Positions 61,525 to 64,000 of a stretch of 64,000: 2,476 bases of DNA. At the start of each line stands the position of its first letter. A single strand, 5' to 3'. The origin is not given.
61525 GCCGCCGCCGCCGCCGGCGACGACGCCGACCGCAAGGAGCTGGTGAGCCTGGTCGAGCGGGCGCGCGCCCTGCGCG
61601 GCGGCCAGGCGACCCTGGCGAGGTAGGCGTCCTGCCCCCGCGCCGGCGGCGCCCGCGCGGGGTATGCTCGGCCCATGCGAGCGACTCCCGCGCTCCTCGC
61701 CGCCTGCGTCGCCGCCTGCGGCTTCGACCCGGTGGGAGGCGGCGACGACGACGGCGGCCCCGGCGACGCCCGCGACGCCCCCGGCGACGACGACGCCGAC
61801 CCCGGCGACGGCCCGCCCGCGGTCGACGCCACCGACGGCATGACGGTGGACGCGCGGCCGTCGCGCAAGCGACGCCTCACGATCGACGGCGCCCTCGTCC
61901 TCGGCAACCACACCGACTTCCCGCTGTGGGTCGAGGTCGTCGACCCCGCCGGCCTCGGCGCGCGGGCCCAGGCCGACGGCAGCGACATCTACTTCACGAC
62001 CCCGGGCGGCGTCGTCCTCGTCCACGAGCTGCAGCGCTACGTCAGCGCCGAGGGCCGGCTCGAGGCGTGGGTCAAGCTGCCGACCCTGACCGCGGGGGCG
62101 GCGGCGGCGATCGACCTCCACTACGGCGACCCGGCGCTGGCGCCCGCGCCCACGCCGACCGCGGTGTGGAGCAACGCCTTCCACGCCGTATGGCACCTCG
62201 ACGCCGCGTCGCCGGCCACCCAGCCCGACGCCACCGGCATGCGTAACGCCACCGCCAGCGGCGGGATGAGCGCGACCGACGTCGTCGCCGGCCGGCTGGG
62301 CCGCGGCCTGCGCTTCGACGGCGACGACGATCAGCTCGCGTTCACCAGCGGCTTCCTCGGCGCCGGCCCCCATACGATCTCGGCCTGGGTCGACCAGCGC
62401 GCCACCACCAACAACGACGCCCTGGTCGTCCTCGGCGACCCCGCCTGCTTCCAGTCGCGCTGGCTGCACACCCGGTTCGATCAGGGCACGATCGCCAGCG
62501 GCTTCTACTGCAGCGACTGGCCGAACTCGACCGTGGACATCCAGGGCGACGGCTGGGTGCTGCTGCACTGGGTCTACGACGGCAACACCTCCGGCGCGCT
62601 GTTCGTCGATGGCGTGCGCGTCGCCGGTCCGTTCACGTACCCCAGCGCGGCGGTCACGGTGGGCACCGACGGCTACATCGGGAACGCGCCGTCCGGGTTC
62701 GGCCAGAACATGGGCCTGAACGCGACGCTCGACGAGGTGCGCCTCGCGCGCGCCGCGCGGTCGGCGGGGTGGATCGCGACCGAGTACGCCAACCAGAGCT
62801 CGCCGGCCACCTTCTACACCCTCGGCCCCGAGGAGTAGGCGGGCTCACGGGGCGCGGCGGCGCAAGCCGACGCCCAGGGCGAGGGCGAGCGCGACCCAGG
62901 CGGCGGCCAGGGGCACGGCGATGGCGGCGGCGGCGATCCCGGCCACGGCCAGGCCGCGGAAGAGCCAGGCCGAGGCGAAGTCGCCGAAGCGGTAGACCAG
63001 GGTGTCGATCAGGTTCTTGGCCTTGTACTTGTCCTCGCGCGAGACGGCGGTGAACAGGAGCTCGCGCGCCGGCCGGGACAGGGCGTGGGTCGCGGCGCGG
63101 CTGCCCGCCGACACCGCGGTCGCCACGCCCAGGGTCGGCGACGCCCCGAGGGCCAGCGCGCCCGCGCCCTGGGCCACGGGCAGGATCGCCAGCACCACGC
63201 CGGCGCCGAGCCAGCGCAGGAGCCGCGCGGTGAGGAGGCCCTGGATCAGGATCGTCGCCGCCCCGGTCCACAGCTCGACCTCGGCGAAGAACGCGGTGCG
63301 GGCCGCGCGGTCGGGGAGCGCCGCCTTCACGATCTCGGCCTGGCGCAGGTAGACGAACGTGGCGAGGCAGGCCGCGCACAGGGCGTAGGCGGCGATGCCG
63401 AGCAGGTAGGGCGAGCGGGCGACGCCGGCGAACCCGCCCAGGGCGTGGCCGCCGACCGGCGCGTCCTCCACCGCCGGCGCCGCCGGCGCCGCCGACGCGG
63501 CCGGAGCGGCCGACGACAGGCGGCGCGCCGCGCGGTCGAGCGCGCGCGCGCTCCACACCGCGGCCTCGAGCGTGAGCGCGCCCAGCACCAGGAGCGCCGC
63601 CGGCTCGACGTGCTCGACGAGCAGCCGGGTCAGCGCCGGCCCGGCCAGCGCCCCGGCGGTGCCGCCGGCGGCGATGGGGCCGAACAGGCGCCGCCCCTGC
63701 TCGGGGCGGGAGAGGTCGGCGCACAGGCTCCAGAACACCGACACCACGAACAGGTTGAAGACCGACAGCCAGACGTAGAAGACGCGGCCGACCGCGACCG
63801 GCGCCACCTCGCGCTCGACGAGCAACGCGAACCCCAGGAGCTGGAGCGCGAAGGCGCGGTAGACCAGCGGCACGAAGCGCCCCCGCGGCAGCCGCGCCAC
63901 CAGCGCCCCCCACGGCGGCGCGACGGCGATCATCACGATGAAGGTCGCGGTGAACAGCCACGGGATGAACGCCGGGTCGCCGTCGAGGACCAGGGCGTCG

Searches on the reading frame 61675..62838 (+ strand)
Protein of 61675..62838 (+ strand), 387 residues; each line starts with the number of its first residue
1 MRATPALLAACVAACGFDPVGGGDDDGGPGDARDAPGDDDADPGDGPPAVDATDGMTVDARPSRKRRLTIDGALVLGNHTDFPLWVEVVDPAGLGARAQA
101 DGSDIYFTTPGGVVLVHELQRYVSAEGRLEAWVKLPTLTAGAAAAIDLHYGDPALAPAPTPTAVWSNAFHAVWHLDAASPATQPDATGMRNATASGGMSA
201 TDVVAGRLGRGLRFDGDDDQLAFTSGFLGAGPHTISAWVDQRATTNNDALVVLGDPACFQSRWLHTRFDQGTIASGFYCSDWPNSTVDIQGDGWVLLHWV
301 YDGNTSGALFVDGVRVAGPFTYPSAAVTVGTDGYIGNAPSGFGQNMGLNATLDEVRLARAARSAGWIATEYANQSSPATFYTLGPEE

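Call 75: search_protein_families(library=pfam, proteins=[window:61675-62838:+], max_evalue=0.001)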
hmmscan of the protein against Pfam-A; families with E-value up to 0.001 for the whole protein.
window:61675-62838:+ (387 aa): 2 families
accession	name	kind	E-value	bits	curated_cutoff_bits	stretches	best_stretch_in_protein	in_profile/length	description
PF13385.13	Laminin_G_3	-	9.9e-12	45.7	27.6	1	215-368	1-151/151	Concanavalin A-like lectin/glucanases superfamily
PF10102.14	DUF2341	-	0.00055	20.8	23.4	0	101-164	1-64/84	Domain of unknown function (DUF2341)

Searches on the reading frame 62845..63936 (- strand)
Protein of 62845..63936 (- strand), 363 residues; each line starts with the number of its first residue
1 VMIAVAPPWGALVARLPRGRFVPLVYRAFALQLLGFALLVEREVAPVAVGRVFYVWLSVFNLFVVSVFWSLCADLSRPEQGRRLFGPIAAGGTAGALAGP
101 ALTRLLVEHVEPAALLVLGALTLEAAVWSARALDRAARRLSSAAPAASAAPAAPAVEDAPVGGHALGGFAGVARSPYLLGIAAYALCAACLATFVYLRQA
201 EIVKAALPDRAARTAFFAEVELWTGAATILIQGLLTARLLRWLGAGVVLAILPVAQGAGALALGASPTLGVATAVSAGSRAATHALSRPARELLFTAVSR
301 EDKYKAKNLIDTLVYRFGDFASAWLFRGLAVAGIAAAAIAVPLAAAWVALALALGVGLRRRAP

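Call 75: search_protein_families(library=pfam, proteins=[window:62845-63936:-], max_evalue=0.001)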
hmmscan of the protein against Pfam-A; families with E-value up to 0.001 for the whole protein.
window:62845-63936:- (363 aa): 1 family
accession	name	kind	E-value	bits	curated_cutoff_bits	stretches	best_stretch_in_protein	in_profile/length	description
PF03219.20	TLC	-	1.4e-06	27.8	21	0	169-254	275-359/491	TLC ATP/ADP transporter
